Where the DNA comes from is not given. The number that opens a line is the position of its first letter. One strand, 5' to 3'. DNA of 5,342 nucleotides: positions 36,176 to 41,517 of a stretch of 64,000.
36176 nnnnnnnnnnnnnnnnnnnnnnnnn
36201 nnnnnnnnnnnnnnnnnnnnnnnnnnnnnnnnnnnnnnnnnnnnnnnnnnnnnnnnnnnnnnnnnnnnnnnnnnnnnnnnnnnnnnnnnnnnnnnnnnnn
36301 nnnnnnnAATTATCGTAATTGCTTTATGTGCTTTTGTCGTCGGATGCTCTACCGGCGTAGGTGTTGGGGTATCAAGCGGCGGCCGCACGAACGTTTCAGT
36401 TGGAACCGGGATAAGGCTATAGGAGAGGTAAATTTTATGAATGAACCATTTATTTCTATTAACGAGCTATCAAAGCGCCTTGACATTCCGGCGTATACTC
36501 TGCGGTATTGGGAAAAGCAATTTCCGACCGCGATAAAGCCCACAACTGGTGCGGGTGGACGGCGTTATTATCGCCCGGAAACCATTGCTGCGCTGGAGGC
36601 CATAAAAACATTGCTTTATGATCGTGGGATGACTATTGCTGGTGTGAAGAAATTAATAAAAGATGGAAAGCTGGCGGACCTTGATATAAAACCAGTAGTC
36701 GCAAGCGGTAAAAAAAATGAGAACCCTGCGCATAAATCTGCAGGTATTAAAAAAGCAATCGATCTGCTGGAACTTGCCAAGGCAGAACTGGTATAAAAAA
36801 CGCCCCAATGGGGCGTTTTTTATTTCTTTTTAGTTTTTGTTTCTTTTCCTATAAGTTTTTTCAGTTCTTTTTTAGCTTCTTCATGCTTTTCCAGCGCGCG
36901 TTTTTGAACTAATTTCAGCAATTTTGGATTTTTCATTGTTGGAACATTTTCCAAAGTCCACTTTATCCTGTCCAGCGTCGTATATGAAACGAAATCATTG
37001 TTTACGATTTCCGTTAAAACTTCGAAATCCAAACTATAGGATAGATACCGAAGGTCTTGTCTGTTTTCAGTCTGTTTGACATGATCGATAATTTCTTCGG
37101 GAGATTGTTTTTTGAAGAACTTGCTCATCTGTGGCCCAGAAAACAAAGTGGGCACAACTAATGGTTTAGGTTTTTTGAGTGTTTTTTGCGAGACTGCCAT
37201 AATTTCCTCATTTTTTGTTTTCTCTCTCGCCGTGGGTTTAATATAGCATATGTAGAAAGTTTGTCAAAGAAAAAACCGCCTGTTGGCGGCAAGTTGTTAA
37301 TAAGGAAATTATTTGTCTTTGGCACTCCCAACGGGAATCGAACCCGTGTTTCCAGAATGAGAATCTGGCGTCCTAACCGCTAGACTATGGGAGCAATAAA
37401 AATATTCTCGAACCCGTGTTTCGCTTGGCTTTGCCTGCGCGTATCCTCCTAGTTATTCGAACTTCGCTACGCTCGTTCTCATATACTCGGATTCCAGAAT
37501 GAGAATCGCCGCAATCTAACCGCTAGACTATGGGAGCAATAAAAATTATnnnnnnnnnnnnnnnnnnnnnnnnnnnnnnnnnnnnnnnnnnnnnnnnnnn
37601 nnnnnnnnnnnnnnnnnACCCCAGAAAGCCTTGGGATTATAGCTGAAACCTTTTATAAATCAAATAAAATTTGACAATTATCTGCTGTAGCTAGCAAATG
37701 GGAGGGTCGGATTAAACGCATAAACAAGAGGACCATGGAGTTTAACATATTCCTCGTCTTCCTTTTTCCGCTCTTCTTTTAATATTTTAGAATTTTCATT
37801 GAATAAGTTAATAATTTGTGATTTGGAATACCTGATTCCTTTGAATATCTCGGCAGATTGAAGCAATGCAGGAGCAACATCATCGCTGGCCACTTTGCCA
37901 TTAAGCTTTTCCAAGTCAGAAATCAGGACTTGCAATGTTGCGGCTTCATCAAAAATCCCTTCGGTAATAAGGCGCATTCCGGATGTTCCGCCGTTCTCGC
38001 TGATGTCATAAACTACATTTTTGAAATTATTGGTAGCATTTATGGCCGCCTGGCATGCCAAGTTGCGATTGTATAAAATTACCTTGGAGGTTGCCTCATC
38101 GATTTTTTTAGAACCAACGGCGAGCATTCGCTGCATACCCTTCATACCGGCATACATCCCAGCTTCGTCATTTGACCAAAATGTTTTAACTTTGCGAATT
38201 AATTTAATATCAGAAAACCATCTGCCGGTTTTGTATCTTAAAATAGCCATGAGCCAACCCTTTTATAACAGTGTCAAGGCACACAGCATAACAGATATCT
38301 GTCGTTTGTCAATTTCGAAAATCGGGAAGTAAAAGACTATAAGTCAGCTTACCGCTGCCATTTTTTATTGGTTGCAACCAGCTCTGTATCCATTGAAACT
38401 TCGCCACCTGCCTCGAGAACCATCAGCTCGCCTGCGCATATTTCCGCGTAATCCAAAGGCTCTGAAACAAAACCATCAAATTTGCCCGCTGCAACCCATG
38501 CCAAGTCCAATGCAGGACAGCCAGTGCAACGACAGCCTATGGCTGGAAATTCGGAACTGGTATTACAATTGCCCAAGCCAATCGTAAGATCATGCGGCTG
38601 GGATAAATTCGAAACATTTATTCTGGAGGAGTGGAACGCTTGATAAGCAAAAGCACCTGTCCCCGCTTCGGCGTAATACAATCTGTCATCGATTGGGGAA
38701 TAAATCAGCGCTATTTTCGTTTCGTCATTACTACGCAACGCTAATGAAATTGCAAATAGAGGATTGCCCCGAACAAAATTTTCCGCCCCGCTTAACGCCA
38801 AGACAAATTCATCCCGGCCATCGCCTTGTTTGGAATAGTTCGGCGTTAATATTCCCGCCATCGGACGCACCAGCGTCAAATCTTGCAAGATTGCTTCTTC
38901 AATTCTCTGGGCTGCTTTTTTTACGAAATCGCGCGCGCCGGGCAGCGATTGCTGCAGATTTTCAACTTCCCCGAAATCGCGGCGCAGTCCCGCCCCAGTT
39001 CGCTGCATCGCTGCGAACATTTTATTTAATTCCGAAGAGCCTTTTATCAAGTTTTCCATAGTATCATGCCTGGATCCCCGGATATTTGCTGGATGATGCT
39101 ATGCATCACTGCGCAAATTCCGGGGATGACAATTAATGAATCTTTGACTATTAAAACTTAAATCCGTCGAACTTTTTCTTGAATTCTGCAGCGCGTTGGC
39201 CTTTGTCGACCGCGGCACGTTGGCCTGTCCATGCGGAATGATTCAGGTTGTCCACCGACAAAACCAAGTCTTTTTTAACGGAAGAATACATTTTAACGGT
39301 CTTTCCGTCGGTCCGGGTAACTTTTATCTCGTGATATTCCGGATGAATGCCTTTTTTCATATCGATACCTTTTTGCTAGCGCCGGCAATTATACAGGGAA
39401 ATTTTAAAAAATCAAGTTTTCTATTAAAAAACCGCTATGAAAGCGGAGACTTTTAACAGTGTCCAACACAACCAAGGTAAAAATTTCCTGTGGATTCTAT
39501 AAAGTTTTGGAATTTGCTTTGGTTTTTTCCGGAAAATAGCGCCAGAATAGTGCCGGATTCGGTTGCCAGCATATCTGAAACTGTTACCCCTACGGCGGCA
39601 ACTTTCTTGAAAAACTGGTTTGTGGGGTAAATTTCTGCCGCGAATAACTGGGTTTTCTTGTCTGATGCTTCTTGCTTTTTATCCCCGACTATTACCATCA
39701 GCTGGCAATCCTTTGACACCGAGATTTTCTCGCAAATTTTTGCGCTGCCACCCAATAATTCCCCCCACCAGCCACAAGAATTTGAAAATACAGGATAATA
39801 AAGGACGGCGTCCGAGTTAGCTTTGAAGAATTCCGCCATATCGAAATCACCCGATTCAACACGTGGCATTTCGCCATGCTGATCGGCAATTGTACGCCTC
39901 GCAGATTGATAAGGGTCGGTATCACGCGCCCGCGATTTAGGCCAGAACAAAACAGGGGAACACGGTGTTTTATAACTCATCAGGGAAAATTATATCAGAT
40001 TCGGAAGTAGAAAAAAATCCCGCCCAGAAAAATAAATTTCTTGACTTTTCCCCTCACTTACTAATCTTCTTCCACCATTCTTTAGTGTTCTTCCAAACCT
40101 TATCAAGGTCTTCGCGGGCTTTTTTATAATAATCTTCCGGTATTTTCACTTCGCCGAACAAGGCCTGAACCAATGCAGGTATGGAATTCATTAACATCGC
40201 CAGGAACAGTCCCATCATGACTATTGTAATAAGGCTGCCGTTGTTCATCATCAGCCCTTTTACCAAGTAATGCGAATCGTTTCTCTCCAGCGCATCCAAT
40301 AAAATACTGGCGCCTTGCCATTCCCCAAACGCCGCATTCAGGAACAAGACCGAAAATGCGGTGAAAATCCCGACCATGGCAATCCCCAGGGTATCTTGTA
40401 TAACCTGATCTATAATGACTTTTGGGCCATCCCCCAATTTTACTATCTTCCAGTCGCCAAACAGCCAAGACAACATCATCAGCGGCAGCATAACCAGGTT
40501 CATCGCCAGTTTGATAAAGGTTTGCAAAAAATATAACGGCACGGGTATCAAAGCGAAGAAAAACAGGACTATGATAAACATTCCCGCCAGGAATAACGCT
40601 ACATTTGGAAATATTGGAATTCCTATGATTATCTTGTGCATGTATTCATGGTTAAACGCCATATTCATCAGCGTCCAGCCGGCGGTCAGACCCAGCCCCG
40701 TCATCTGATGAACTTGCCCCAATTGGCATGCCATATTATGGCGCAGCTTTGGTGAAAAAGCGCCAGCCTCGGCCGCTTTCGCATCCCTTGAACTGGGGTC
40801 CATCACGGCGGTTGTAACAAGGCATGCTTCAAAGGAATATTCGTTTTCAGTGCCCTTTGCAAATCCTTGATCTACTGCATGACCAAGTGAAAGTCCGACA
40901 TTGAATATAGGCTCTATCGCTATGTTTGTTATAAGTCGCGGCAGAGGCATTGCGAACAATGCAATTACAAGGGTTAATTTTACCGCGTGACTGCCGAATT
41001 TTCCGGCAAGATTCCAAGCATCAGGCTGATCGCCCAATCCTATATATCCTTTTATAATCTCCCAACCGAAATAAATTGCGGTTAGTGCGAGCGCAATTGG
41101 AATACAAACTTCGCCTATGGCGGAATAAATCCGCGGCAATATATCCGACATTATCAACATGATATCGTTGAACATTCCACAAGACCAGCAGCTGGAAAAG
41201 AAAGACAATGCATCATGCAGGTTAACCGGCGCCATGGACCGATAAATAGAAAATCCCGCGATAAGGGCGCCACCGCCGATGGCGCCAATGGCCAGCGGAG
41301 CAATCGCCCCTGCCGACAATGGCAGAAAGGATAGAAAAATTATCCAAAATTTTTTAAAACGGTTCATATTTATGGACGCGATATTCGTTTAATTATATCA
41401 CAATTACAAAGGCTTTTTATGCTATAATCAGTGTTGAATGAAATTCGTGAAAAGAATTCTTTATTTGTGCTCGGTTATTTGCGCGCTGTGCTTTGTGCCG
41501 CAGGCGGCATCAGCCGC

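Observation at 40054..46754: Cluster of five paralogous polytopic membrane proteins with a VirB6/TrbL-like core, isolated from any other T4SS gene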

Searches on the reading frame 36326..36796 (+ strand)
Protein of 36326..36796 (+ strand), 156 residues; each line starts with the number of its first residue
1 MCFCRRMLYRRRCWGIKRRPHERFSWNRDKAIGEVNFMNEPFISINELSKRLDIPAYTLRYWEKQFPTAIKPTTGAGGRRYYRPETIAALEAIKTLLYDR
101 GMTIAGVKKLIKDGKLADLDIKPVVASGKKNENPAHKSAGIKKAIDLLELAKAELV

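Call 9: search_protein_families(library=pfam, proteins=[window:36326-36796:+], max_evalue=0.001)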
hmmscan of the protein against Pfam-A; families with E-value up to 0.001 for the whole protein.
window:36326-36796:+ (156 aa): 2 families
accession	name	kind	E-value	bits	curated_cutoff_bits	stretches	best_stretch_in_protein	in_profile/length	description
PF13411.12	MerR_1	-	2.5e-20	72.8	21.6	1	44-112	2-67/69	MerR HTH family regulatory protein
PF00376.29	MerR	-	1.1e-08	35.1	28.2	1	44-82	1-38/38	MerR family regulatory protein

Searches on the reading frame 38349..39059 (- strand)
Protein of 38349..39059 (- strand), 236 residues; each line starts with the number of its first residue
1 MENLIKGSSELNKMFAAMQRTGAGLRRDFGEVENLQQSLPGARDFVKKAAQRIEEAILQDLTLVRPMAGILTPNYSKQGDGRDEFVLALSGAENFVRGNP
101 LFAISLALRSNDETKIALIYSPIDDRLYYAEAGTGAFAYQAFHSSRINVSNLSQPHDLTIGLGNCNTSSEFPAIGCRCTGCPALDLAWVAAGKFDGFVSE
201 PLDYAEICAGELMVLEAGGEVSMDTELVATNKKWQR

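Call 9: search_protein_families(library=pfam, proteins=[window:38349-39059:-], max_evalue=0.001)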
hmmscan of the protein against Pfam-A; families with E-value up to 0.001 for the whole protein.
window:38349-39059:- (236 aa): 1 family
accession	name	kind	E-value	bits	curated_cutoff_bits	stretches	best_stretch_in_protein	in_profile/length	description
PF00459.30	Inositol_P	-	1.4e-23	84.2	27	1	16-222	11-236/271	Inositol monophosphatase family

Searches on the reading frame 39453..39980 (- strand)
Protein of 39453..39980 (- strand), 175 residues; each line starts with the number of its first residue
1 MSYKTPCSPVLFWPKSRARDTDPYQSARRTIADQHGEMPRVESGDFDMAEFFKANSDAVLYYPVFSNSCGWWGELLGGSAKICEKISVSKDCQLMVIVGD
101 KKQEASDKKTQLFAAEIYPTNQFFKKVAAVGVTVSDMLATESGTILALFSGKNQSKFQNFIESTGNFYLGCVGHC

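Call 9: search_protein_families(library=pfam, proteins=[window:39453-39980:-], max_evalue=0.001)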
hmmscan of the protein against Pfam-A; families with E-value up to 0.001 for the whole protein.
window:39453-39980:- (175 aa): 0 families

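Call 59: search_solved_structures(query=A6, max_evalue=10, show_alignments=1)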
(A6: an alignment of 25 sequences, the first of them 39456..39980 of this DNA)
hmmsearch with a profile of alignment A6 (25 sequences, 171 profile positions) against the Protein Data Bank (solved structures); distinct sequences matched with E-value up to 10: 0.
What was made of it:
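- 39453..39980 (-): U175, a highly conserved soluble orphan protein (175 aa) immediately downstream of P1 on the same strand. Candidate sixth member of the module (inferred from linkage only). No Pfam or PDB sequence match (calls 9, 59).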

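Call 74: find_homologous_proteins(query=A6, max_evalue=0.001)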
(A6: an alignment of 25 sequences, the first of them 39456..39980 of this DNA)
Query A6 (25 sequences) (175 aa, profile of the alignment): 641 proteins with E <= 0.001 among 4848 candidates; the best 120 are listed.
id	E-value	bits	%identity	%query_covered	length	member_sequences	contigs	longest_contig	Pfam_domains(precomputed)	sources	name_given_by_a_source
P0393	1.4e-90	320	54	95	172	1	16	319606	-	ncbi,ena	-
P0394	1.5e-90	320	52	95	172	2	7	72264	-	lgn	-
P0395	2.7e-90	319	55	95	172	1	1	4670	-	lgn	-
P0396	3.0e-90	319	55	95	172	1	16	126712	-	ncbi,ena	-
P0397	4.2e-90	318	52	95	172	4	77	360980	-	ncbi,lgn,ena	-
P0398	4.5e-90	318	51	95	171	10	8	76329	-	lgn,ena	-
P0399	5.9e-90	318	56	95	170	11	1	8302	-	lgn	-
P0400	7.3e-90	317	57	95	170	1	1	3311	-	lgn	-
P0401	7.4e-90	317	56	95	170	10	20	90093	-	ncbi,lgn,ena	ncbi:MAG: hypothetical protein ACI4NZ_04030 [Candidatus Enterousia sp.]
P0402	8.5e-90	317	52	95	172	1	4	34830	-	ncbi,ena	-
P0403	1.1e-89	317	54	95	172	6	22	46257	-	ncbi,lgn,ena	-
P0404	1.4e-89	317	56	95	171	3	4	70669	-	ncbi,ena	-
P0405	2.1e-89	316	52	95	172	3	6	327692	-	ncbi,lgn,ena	-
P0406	2.3e-89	316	56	95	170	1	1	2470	-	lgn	-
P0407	2.4e-89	316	52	95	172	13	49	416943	-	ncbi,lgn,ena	-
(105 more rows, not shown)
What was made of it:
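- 39453..39980 (-): 641 homologs, all unannotated and from this lineage (call 74).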

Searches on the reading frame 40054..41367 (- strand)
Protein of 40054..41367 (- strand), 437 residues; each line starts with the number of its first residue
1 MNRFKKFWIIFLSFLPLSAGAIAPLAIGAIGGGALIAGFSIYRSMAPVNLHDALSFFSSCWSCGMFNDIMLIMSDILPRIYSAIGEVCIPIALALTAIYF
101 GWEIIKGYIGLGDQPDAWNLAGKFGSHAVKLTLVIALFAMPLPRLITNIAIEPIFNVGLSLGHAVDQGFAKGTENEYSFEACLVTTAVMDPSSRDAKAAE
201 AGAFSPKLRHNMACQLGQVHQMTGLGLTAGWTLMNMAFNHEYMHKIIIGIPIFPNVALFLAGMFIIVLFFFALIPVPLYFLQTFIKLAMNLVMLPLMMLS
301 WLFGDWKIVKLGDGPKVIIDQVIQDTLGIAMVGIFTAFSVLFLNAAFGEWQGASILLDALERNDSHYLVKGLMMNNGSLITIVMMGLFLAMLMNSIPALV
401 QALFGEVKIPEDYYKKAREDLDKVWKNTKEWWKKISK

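Call 3: search_protein_families(library=pfam, proteins=[window:40054-41367:-], max_evalue=10)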
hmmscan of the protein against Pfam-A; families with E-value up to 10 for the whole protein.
window:40054-41367:- (437 aa): 0 families

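Call 4: search_protein_families(library=ncbifam, proteins=[window:40054-41367:-], max_evalue=10)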
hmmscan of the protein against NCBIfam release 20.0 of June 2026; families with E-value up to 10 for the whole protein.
window:40054-41367:- (437 aa): 1 family
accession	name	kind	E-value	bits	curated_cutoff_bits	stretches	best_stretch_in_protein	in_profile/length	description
TIGR04116.1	CXXX_rpt_assoc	equivalog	0.046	13.9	50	1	407-436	37-66/90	CXXX repeat peptide modification system protein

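Call 19: find_homologous_proteins(query=A1, max_evalue=0.001)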
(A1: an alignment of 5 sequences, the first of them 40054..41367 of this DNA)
Query A1 (5 sequences) (437 aa, profile of the alignment): 781 proteins with E <= 0.001 among 8000 candidates; the best 120 are listed.
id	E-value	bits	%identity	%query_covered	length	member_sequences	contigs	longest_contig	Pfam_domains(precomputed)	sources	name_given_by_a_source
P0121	8.9e-148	511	100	100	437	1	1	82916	-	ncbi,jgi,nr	ncbi:MAG: hypothetical protein FWE50_02540 [Alphaproteobacteria bacterium]|nr:hypothetical protein [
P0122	1.9e-137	477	33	12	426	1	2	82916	-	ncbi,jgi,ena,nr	ncbi:MAG: hypothetical protein FWE50_02560 [Alphaproteobacteria bacterium]|nr:hypothetical protein [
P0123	3.4e-117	410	81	100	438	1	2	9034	-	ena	-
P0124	1.2e-110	389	72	100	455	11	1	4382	-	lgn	-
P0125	3.0e-110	387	69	100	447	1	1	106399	-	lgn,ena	-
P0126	1.1e-109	386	71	100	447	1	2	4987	-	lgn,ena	-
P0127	8.7e-109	383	76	100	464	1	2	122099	-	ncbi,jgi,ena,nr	ncbi:MAG: hypothetical protein FWF97_01120 [Alphaproteobacteria bacterium]|nr:hypothetical protein [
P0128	1.4e-107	379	71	97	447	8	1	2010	-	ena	-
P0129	9.0e-107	376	75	100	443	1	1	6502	-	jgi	jgi:hypothetical protein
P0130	2.0e-106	375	72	100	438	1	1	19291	-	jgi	jgi:hypothetical protein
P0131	3.2e-103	364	67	100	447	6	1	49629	-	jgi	-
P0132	5.8e-101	357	68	99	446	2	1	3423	-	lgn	-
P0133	2.5e-98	348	69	97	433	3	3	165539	-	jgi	-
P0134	2.3e-93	332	62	100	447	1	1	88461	-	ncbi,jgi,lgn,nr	ncbi:MAG: hypothetical protein LBL75_01080 [Rickettsiales bacterium]|jgi:hypothetical protein|nr:hyp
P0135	8.6e-90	320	58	100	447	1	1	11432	-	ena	-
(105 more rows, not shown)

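Call 78: predict_structure(alignment_id=A7)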
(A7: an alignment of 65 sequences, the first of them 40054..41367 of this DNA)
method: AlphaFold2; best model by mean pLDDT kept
length: 437 residues; sequences in the alignment: 65
mean_pLDDT: 74.8   pTM: 0.67
mean pLDDT of the five models: 74.8, 71.6, 69.1, 67.4, 65.6
residues with pLDDT >= 90: 43; 70-90: 247; 50-70: 129; < 50: 18
segments of 3 or more residues with pLDDT < 50: 14-24, 169-174
pLDDT, mean of each block of 10 residues (from residue 1): 66 49 54 64 66 72 76 89 94 94 86 81 93 94 86 77 58 53 68 72 84 78 81 83 76 80 84 81 83 88 79 70 74 69 58 67 79 64 70 71 62 70 77 71
secondary structure, 60 per line:
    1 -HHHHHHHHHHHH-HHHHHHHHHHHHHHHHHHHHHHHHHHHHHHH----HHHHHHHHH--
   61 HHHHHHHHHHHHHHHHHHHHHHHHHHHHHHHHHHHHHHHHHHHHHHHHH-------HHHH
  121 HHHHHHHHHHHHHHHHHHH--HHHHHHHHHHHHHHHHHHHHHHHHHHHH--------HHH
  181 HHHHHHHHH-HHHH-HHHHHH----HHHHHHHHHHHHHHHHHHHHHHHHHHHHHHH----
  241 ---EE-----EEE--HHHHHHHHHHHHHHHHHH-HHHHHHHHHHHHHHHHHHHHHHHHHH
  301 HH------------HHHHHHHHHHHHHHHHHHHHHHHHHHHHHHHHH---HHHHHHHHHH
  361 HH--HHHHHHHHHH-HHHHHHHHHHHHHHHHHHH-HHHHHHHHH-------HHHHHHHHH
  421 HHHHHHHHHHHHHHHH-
elements in order: H2-13 H15-45 H50-58 H61-109 H117-139 H142-169 H178-189 H191-194 H196-201 H206-236 E251-253 H256-273 H275-302 H315-347 H351-362 H365-374 H376-394 H396-404 H412-436
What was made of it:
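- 40054..41367 (-): P1, divergently oriented VirB6-like paralog (437 aa). N-terminal hydrophobic anchor, CxxC at aa 60-63, loop Cys182/Cys214, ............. at aa 294-306, Lys/Trp C-terminal tail. AF2 model has pLDDT 74.8 (call 78).
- On VirB6 superfamily: A 52-60-residue hydrophobic block would then have to cross the membrane an odd number of times, whereas the AF2 model shows two helices there (call 78).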

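Call 88: fold_search(model_id=the predicted structure, library=pdb)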
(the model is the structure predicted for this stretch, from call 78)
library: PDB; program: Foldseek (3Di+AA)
matches with E <= 10: 415; with E <= 0.001: 0
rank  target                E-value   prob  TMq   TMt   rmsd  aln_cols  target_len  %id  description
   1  9f63                  1.4e-02  0.41  0.11  0.12  26.3       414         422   12  Crystal structure of Saccharomyces cerevisiae pH nine-sensitive protein 1 (PNS1) (released 2024-05-15)
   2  8rtd_L                5.1e-02  1.00  0.35  0.51   9.8       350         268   15  Stalk-Arches-IMC structure from the fully-assembled R388 type IV secretion system determined by cryo-EM. (released 2024-06-19)
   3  7n6g_3R               5.1e-02  0.35  0.14  0.15  56.7       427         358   11  C1 of central pair (released 2022-05-18)
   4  8rt9_F                6.3e-02  1.00  0.36  0.51   8.0       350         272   15  Stalk complex full-length structure (TrwJ/VirB5-TrwI/VirB6) from the fully-assembled R388 type IV secretion system det (released 2024-06-19)
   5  7o3v_G                1.5e-01  0.98  0.32  0.46  11.0       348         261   15  Stalk complex structure (TrwJ/VirB5-TrwI/VirB6) from the fully-assembled R388 type IV secretion system determined by c (released 2022-06-22)
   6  6qv0_C                1.7e-01  0.23  0.13  0.11  30.6       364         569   14  Structure of ATP-bound outward-facing TM287/288 in complex with sybody Sb_TM35 (released 2019-05-29)
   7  7o3v_F                1.8e-01  0.98  0.33  0.48   7.9       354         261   16  Stalk complex structure (TrwJ/VirB5-TrwI/VirB6) from the fully-assembled R388 type IV secretion system determined by c (released 2022-06-22)
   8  6quz_A                1.9e-01  0.25  0.14  0.12  30.1       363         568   13  Structure of ATPgS-bound outward-facing TM287/288 in complex with sybody Sb_TM35 (released 2019-05-29)
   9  6quz_C                1.9e-01  0.16  0.12  0.10  30.7       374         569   14  Structure of ATPgS-bound outward-facing TM287/288 in complex with sybody Sb_TM35 (released 2019-05-29)
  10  7n6g_3P               2.0e-01  0.13  0.09  0.10  55.2       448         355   11  C1 of central pair (released 2022-05-18)
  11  6qv0_A                2.1e-01  0.30  0.15  0.13  30.2       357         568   15  Structure of ATP-bound outward-facing TM287/288 in complex with sybody Sb_TM35 (released 2019-05-29)
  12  7n6g_3W               2.8e-01  0.15  0.13  0.14  52.9       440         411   12  C1 of central pair (released 2022-05-18)
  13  7voj_A                3.0e-01  0.16  0.13  0.14  30.5       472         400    8  Al-bound structure of the AtALMT1 mutant M60A (released 2021-12-01)
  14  7sqc_1K               3.2e-01  0.16  0.14  0.16  52.4       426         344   12  Ciliary C1 central pair apparatus isolated from Chlamydomonas reinhardtii (released 2022-04-13)
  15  7udn_B                3.4e-01  0.47  0.20  0.26  30.7       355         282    8  Crystal structure of designed helical repeat protein RPB_PLP1_R6 in alternative conformation 2 (released 2023-03-22)
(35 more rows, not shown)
